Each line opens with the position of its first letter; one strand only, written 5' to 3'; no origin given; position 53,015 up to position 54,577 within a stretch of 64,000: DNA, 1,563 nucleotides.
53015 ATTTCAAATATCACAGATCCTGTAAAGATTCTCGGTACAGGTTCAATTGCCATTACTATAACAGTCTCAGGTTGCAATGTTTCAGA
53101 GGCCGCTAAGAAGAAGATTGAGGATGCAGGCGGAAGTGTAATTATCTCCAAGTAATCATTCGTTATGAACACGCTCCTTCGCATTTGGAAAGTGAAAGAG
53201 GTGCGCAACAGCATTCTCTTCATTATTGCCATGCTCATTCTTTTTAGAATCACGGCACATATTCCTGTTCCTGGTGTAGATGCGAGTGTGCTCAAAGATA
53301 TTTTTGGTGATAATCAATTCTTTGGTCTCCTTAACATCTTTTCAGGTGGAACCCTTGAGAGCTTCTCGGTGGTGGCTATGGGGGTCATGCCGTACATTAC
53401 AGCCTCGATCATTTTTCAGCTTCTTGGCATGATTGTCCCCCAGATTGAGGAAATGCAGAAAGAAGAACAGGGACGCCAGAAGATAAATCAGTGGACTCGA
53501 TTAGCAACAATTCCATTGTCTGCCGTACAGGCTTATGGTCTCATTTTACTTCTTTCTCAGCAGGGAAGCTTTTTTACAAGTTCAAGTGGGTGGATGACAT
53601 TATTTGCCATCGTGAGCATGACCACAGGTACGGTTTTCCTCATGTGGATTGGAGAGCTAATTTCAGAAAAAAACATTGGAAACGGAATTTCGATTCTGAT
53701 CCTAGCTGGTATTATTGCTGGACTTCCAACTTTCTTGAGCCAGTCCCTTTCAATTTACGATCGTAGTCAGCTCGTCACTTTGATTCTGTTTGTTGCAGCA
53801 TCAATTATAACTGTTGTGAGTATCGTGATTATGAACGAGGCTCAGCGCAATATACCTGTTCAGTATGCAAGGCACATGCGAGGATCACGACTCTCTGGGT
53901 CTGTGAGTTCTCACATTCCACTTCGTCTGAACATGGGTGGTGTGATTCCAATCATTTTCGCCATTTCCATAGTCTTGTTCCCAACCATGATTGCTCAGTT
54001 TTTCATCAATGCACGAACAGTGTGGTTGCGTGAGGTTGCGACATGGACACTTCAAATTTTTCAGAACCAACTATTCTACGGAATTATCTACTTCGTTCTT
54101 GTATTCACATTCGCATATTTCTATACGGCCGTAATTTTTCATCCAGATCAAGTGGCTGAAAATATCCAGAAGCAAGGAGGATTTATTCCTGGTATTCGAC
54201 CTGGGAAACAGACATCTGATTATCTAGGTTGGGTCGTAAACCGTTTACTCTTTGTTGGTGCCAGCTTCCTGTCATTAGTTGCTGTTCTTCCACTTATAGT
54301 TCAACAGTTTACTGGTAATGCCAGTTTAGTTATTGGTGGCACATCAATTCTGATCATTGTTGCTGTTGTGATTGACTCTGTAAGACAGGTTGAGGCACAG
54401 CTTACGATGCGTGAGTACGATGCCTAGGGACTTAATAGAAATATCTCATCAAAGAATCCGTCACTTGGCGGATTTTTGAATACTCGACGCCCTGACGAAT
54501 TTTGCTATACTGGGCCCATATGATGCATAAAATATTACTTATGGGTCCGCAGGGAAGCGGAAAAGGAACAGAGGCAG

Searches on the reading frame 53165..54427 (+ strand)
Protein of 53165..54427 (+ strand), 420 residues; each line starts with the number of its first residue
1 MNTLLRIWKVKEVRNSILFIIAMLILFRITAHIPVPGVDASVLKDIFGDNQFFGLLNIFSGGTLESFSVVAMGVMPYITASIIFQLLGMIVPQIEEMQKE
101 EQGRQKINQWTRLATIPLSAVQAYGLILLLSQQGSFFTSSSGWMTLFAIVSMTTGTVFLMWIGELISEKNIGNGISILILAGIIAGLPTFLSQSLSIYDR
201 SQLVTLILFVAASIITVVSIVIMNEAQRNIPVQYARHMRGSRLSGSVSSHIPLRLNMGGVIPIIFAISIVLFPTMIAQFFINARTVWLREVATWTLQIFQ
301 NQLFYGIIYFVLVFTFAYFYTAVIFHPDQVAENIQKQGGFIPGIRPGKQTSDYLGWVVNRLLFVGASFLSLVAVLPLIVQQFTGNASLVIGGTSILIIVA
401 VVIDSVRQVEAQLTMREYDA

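Call 8: search_protein_families(library=pfam, proteins=[window:53165-54427:+], max_evalue=0.01)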
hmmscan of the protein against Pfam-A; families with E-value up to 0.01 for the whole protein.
window:53165-54427:+ (420 aa): 1 family
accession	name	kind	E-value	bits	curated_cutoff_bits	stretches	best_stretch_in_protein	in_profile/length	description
PF00344.25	SecY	-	2.9e-101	339.3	32.2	1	68-405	1-305/306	SecY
